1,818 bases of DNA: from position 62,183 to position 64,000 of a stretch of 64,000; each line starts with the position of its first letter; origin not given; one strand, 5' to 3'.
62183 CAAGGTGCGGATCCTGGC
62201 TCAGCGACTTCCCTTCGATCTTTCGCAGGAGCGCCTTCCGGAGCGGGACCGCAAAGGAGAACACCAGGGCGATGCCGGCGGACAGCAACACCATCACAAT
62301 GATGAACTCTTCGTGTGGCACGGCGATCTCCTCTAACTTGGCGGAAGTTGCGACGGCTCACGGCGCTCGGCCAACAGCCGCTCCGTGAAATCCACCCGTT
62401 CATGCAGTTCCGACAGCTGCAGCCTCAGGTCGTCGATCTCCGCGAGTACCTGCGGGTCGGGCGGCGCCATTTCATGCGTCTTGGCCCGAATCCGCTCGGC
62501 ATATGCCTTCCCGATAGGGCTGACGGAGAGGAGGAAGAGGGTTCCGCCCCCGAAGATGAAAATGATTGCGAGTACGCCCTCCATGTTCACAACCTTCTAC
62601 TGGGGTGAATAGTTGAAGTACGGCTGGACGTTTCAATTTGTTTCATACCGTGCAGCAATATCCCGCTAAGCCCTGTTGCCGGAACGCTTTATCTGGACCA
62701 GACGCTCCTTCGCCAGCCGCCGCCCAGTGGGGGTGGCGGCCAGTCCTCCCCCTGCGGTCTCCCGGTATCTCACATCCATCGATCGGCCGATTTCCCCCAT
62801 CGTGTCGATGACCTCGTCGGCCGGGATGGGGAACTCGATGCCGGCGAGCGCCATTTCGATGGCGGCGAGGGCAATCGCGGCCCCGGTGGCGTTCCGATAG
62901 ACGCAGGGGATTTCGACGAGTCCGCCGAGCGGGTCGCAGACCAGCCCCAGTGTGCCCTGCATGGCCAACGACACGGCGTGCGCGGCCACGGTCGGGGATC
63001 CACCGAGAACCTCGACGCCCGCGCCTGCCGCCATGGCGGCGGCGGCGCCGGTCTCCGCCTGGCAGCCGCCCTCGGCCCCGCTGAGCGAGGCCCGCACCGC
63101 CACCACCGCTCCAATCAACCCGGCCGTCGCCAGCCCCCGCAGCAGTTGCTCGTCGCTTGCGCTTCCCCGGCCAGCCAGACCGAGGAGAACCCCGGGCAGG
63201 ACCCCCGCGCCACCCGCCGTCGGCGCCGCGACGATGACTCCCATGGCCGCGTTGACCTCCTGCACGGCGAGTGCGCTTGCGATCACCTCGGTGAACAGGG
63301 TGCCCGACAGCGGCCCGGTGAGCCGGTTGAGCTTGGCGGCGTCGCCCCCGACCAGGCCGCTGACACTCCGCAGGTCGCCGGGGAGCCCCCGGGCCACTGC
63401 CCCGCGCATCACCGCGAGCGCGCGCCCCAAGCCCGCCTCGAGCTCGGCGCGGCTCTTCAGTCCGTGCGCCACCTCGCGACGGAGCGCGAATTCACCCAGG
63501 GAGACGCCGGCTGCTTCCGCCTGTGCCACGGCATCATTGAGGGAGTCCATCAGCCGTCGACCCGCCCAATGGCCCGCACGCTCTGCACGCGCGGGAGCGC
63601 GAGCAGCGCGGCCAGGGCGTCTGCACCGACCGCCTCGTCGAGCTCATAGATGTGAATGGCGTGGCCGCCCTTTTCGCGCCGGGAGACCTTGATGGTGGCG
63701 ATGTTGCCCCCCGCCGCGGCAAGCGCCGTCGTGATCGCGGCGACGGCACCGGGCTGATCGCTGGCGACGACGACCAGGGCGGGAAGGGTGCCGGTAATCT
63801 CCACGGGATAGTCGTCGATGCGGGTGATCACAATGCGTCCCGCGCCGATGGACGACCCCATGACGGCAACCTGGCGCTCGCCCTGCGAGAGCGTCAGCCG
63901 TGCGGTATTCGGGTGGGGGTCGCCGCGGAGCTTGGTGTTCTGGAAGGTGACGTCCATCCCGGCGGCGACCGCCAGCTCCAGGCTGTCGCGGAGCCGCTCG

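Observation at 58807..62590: Eight tandem paralogous small membrane proteins ending in a near-invariant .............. block, running into YbjN-like and PspA genes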

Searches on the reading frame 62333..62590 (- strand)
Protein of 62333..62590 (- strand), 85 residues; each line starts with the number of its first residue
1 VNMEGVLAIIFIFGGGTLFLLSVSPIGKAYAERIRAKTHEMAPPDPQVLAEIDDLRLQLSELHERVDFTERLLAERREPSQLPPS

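Call 3: search_protein_families(library=pfam, proteins=[window:62333-62590:-], max_evalue=1)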
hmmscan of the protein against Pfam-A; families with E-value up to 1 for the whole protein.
window:62333-62590:- (85 aa): 0 families

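Call 4: search_protein_families(library=ncbifam, proteins=[window:62333-62590:-], max_evalue=1)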
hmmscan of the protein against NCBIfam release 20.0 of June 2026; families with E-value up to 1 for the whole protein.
window:62333-62590:- (85 aa): 2 families
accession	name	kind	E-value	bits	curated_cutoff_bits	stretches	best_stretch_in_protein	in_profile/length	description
TIGR02976.1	phageshock_pspB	equivalog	0.004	17.4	51.7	1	11-76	5-68/75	envelope stress response membrane protein PspB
NF033684.1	suffix_2_RND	domain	0.024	14.7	40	1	7-39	35-67/69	transporter suffix domain-containing protein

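Call 7: find_homologous_proteins(query=A1, max_evalue=0.001)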
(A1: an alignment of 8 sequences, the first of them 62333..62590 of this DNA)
Query A1 (8 sequences) (85 aa, profile of the alignment): 6704 proteins with E <= 0.001 among 8000 candidates; the best 120 are listed.
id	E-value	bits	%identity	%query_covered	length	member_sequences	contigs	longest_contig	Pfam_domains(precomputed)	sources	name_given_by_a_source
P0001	7.9e-38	147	40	88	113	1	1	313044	-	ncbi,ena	-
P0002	4.7e-36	141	57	96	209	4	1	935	-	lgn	-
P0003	5.5e-33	132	43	69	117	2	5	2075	-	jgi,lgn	-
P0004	1.1e-32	131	36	92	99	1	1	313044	-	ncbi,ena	-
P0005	1.7e-32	130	36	88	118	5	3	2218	-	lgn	-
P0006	8.0e-32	128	38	93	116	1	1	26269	-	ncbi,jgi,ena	jgi:Tfp pilus assembly protein PilO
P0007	9.5e-32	128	38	92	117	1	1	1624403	-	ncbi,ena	-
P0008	1.4e-31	127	-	-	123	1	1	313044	-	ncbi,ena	-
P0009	1.1e-30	124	45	69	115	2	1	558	-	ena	-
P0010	2.4e-30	123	44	93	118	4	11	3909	-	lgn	-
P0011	2.7e-30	123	37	93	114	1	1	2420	-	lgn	-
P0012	3.5e-30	123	35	92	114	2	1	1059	-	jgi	jgi:hypothetical protein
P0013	3.6e-30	122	-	-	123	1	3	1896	-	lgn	-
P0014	4.1e-30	122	36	88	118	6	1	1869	-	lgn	-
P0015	5.3e-30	122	42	92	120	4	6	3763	-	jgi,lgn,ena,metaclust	metaclust:\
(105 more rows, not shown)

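Call 8: find_related_loci(query=A1, collection=genome_contigs, flank=10000)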
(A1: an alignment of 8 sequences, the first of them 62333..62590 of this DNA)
Query A1 (85 aa) in genome_contigs; peptide patterns used: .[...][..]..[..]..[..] (x = any residue, [..] = any of these).
600 stretches matched a pattern (row limit reached: there are more); 482 encode a relative of the query (tblastn E <= 1e-3); the best 80 are kept; 80 distinct loci.
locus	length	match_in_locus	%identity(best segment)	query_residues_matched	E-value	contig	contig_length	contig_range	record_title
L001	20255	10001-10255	94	1-85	6e-50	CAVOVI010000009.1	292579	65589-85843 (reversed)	MAG: uncultured Gemmatimonadales bacterium isolate MFD09779.bin.2.217 genome assembly, contig: contig_47341, whole genom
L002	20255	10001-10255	89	1-85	1e-48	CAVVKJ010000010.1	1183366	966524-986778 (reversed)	MAG: uncultured Gemmatimonadales bacterium isolate MFD04716.bin.2.176 genome assembly, contig: contig_4, whole genome sh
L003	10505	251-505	91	1-85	4e-48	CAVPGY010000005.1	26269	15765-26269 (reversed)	MAG: uncultured Chloroflexia bacterium isolate MFD09964.bin.2.274 genome assembly, contig: contig_23045, whole genome sh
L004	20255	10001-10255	88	1-85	4e-47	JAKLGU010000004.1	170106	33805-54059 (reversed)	MAG: Gemmatimonadetes bacterium isolate RA.bin47 RA.bin47_4, whole genome shotgun sequence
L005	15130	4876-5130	86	1-85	3e-45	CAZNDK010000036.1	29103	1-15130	MAG TPA_asm: uncultured Gemmatimonadaceae bacterium isolate SRP292972_co2_152 genome assembly, contig: NODE_1447_length_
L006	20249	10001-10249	82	3-85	4e-42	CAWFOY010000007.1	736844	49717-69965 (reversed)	MAG: uncultured Gemmatimonadales bacterium isolate MFD05674.bin.2.133 genome assembly, contig: contig_32989, whole genom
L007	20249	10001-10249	81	3-85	6e-42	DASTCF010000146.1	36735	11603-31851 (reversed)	MAG TPA_asm: Gemmatimonadales bacterium isolate SMAG_U785 k141_1509602, whole genome shotgun sequence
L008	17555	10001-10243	72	1-82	1e-34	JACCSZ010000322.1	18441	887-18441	MAG: Gemmatimonadales bacterium isolate MGR_bin61 SD2897-2912_k127_8571163, whole genome shotgun sequence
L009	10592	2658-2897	77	3-83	2e-34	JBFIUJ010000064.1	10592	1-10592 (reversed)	MAG: Gemmatimonadales bacterium isolate Mix_sand13.2021.11.G.8 k141_3322787_length_10592_cov_11.0000, whole genome shotg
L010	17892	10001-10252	67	1-85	1e-33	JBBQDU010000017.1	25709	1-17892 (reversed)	MAG: Gemmatimonadales bacterium isolate Co_metawrap_1143 Cmw_1143_k141_29108344_length_25709_cov_10.9984, whole genome s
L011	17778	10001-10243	67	1-82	6e-33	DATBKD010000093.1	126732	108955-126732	MAG TPA_asm: Gemmatimonadales bacterium isolate SMAG_U3937 k141_3623226, whole genome shotgun sequence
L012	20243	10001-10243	70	1-82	8e-33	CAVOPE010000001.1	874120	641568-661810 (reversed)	MAG: uncultured Gemmatimonadales bacterium isolate MFD00392.bin.1.345 genome assembly, contig: contig_17557, whole genom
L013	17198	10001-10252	67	1-85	4e-32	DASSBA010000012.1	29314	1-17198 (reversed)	MAG TPA_asm: Gemmatimonadales bacterium isolate SMAG_U882 k141_1752868, whole genome shotgun sequence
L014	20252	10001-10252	66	1-85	3e-32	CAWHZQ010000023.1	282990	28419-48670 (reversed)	MAG: uncultured Gemmatimonadales bacterium isolate MFD08821.bin.2.30 genome assembly, contig: contig_9394, whole genome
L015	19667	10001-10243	67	1-82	8e-32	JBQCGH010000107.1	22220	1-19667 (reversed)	MAG: Gemmatimonadales bacterium isolate bin251 k141_3522800, whole genome shotgun sequence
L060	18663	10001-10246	65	2-83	2e-27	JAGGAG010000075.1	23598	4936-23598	MAG: Gemmatimonadetes bacterium isolate CTSoil_084 scaffold_2405, whole genome shotgun sequence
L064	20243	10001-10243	66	3-83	5e-27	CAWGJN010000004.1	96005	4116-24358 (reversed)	MAG: uncultured Gemmatimonadales bacterium isolate MFD02809.bin.1.237 genome assembly, contig: contig_112887, whole geno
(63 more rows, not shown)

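Call 12: search_protein_representatives(alignment_id=A1)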
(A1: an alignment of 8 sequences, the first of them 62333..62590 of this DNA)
Query: 8 sequences, 117 profile positions. Proteins with E-value up to 0.001 (for the whole library): 2672; up to 1e-10: 681; up to 1e-30: 0. The best 150 are listed.
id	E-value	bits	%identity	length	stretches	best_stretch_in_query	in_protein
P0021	9.3e-30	119.5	-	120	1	21-114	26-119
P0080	2.1e-26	108.7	-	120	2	33-111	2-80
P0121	2.9e-24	101.8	-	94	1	31-114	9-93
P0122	1.3e-23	99.7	-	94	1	29-115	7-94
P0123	2.1e-23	99.0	-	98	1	29-110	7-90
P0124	4.0e-22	94.9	-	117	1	24-117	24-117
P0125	5.9e-22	94.3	-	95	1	33-116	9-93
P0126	9.1e-22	93.7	-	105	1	17-114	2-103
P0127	1.1e-21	93.4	-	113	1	27-117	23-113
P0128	1.4e-21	93.1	-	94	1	30-113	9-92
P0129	1.5e-21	93.0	-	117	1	30-114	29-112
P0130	1.5e-21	93.0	-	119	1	30-113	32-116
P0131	4.2e-21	91.6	-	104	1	31-116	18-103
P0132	4.6e-21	91.5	-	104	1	29-116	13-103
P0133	4.8e-21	91.4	-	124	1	23-109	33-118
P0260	1.5e-15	73.7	-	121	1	25-109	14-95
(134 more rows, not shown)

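Call 15: search_protein_families(library=ncbifam, alignment_id=A2, max_evalue=1)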
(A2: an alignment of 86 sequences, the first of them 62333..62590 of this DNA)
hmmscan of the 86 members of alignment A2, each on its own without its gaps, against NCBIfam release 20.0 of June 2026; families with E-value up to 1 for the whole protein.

A. member 1, window:62333-62590:- (85 aa): 2 families
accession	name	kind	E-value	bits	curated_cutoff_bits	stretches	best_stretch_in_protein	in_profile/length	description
TIGR02976.1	phageshock_pspB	equivalog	0.004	17.4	51.7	1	11-76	5-68/75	envelope stress response membrane protein PspB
NF033684.1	suffix_2_RND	domain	0.024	14.7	40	1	7-39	35-67/69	transporter suffix domain-containing protein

B. families by the number of members that match (of 86 scanned): 71 families (the first 25 are shown)
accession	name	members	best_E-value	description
TIGR02976.1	phageshock_pspB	33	0.00028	envelope stress response membrane protein PspB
NF040576.1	T2SS_GspM_XpsM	30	0.00018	type II secretion system protein GspM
NF002024.0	PRK00846.1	21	0.022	hypothetical protein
TIGR01149.1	mtrG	20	0.0081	tetrahydromethanopterin S-methyltransferase subunit MtrG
TIGR03142.1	cytochro_ccmI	13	0.0004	c-type cytochrome biogenesis protein CcmI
NF045487.1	ASRP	9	0.0097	archaea-specific SMC-related protein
NF043058.1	T4SS_LegC2C7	6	0.0059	LegC2/C7 family Dot/Icm T4SS effector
NF002556.0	PRK02119.1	6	0.024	hypothetical protein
NF009648.0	PRK13182.1-4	6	0.027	chromosome-anchoring protein RacA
NF006993.0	PRK09458.1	5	0.023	envelope stress response membrane protein PspB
TIGR03042.1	PS_II_psbQ_bact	4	0.014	photosystem II protein PsbQ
TIGR02978.1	phageshock_pspC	4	0.043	envelope stress response membrane protein PspC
NF001421.0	PRK00295.1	4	0.21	hypothetical protein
NF004548.0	PRK05892.1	2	0.019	nucleoside diphosphate kinase regulator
NF003442.0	PRK04976.1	2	0.02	molecular chaperone TorD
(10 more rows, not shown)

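Call 16: search_protein_families(library=pfam, alignment_id=A2, max_evalue=1)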
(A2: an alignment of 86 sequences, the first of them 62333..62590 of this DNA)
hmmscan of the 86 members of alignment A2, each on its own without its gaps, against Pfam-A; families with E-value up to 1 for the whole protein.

A. member 1, window:62333-62590:- (85 aa): 0 families

B. families by the number of members that match (of 86 scanned): 129 families (the first 25 are shown)
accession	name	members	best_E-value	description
PF14077.11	WD40_alt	14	0.026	Alternative WD40 repeat motif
PF20537.3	DUF6752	13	2.4e-05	Domain of unknown function (DUF6752)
PF04102.17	SlyX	13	0.064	SlyX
PF23991.1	DUF7310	12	0.017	Coiled-coil region of unknown function (DUF7310)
PF25526.1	LIP-1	8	0.0057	Liprin-alpha-like coiled coil domain 2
PF04210.18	MtrG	8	0.033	Tetrahydromethanopterin S-methyltransferase, subunit G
PF16808.10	PKcGMP_CC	7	0.0063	Coiled-coil N-terminus of cGMP-dependent protein kinase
PF05531.17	NPV_P10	7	0.043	Nucleopolyhedrovirus P10 protein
PF08990.16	Docking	6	0.013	Erythronolide synthase docking domain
PF24583.1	DUF7610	6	0.028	Domain of unknown function (DUF7610)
PF04508.17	Pox_A_type_inc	5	0.011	Viral A-type inclusion protein repeat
PF14257.11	DUF4349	5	0.012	Domain of unknown function (DUF4349)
PF19111.5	DUF5798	4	0.0013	Family of unknown function (DUF5798)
PF20315.3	DUF6611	4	0.0069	Family of unknown function (DUF6611)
PF25392.1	MS_channel_TM1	4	0.012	Mechanosensitive ion channel, transmembrane helix 1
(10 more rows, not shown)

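Call 39: search_solved_structures(query=A2, max_evalue=1)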
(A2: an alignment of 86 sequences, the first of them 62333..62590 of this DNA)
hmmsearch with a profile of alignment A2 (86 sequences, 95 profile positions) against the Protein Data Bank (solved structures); distinct sequences matched with E-value up to 1: 16.
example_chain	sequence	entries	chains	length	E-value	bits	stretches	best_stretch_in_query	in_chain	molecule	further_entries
8u1a_A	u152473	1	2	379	0.043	17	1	10-72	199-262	Designed Near Infrared Fluorescent Protein MC7BP34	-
3he4_B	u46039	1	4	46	0.054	16.7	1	48-77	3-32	SYNZIP5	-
3iv1_A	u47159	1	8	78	0.13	15.4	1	27-75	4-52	Tumor susceptibility gene 101 protein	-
6so5_C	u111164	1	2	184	0.24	14.6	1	9-64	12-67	Tail-anchored protein insertion receptor WRB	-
7udb_C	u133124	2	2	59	0.41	13.8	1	31-75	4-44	Synaptobrevin-2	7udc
2n1t_A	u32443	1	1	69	0.42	13.8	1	33-75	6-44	Vesicle-associated membrane protein 2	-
7qpg_B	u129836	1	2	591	0.5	13.6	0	35-81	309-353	Protein zwilch homolog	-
7qnl_AAA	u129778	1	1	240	0.58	13.4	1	22-67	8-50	DARPIN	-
7tal_A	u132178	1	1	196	0.6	13.3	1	22-67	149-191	D4_deltaDARP LOV2-DARPin fusion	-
5uxx_B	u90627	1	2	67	0.68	13.2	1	60-80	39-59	Anti-sigma factor NepR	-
7x98_A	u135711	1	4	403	0.69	13.1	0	44-75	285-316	5-aminolevulinate synthase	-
8cr1_C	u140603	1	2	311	0.76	13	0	9-64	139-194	Guided entry of tail-anchored proteins factor CAMLG,Guided entry of tail-anchored proteins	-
8cr2_C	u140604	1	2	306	0.77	13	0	9-64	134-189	Guided entry of tail-anchored proteins factor CAMLG,Guided entry of tail-anchored proteins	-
3pjs_K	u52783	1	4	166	0.81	12.9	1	11-85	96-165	Voltage-gated potassium channel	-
5w5c_A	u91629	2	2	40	0.84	12.9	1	33-73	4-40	Vesicle-associated membrane protein 2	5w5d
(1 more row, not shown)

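Call 42: predict_structure(alignment_id=A2)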
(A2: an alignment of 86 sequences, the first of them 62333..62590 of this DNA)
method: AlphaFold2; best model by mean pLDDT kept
length: 85 residues; sequences in the alignment: 86
mean_pLDDT: 91.3   pTM: 0.43
mean pLDDT of the five models: 91.3, 89.7, 89.1, 89.1, 88.1
residues with pLDDT >= 90: 62; 70-90: 20; 50-70: 3; < 50: 0
segments of 3 or more residues with pLDDT < 50: none
pLDDT, mean of each block of 10 residues (from residue 1): 94 96 93 87 86 98 98 86 74
secondary structure, 60 per line:
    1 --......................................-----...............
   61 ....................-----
elements in order: H3-40 H46-80

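Call 45: search_protein_families(library=padloc, proteins=[window:62333-62590:-], max_evalue=0.1)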
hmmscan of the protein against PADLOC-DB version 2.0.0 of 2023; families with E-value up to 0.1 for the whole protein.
window:62333-62590:- (85 aa): 0 families

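Call 47: find_encoding_contigs(protein=P0260, flank=6000, max_places=4)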
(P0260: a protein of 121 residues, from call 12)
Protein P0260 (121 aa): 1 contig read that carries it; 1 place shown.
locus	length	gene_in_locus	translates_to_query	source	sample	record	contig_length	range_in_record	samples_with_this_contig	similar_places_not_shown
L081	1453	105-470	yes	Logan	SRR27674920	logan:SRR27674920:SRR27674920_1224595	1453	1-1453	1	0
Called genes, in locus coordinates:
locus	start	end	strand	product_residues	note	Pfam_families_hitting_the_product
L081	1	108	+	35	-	?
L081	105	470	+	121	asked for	-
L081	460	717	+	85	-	-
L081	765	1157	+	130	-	PF22550:CesT_Tir_1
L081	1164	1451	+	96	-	?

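Call 55: fold_search(model_id=the predicted structure, library=pdb)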
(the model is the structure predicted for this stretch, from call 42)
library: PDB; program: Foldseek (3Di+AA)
matches with E <= 10: 0; with E <= 0.001: 0
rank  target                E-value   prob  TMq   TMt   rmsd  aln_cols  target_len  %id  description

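Call 64: find_related_loci(query=A2, collection=viral_contigs, flank=5000)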
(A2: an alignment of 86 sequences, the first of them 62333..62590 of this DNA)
Query A2 (85 aa) in viral_contigs; peptide patterns used: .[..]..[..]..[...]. (x = any residue, [..] = any of these).
6 stretches matched a pattern, but none encodes a relative of the query by tblastn (E <= 1e-3).

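Call 69: search_protein_families(library=pfam, proteins=[L012:11576-13501:+, L060:12652-14382:+, L064:12653-13741:+], max_evalue=0.0001)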
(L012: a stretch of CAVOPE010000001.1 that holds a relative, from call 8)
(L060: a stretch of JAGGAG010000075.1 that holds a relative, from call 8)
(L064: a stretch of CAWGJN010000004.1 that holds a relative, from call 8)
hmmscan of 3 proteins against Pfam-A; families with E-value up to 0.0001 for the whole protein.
L012:11576-13501:+ (641 aa): 2 families
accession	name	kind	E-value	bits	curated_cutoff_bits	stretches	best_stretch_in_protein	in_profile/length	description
PF01594.21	AI-2E_transport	-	8.9e-45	153.7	34.3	1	277-565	6-291/327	AI-2E family transporter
PF04012.17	PspA_IM30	-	1.6e-09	38.1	33.9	1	2-40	1-39/220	PspA/IM30 family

L060:12652-14382:+ (576 aa): 1 family
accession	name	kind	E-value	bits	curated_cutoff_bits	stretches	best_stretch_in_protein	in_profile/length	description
PF04012.17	PspA_IM30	-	2.3e-25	90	33.9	1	2-95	1-94/220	PspA/IM30 family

L064:12653-13741:+ (362 aa): 1 family
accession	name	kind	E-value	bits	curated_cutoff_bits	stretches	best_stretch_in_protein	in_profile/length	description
PF04012.17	PspA_IM30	-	4.9e-48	164.1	33.9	1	2-219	1-216/220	PspA/IM30 family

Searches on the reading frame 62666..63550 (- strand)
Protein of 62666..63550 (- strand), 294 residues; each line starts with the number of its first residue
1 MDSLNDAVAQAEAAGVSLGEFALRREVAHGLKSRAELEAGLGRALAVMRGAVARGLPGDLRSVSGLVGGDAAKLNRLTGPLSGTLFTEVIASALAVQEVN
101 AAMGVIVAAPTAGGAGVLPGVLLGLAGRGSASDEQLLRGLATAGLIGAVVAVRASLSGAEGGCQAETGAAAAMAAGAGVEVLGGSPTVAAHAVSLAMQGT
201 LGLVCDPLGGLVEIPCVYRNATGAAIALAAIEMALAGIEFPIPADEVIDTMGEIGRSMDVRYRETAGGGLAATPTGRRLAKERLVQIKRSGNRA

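Call 51: search_protein_families(library=pfam, proteins=[window:62666-63550:-], max_evalue=0.00001)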
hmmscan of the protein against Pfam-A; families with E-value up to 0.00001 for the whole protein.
window:62666-63550:- (294 aa): 1 family
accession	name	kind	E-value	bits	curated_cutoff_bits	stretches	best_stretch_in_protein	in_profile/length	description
PF03313.21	SDH_alpha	-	2e-69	234.6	26.4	1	16-271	4-260/260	Serine dehydratase alpha chain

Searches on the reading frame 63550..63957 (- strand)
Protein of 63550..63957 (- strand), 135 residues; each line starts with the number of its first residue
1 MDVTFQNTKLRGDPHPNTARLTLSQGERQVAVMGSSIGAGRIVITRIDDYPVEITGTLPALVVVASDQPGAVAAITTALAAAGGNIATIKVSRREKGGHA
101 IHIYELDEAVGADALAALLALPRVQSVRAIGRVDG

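Call 51: search_protein_families(library=pfam, proteins=[window:63550-63957:-], max_evalue=0.00001)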
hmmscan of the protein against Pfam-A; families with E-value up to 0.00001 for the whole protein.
window:63550-63957:- (135 aa): 1 family
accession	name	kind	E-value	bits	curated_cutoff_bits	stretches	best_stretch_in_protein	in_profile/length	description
PF01842.31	ACT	-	1.1e-10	41.5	27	1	61-122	3-65/66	ACT domain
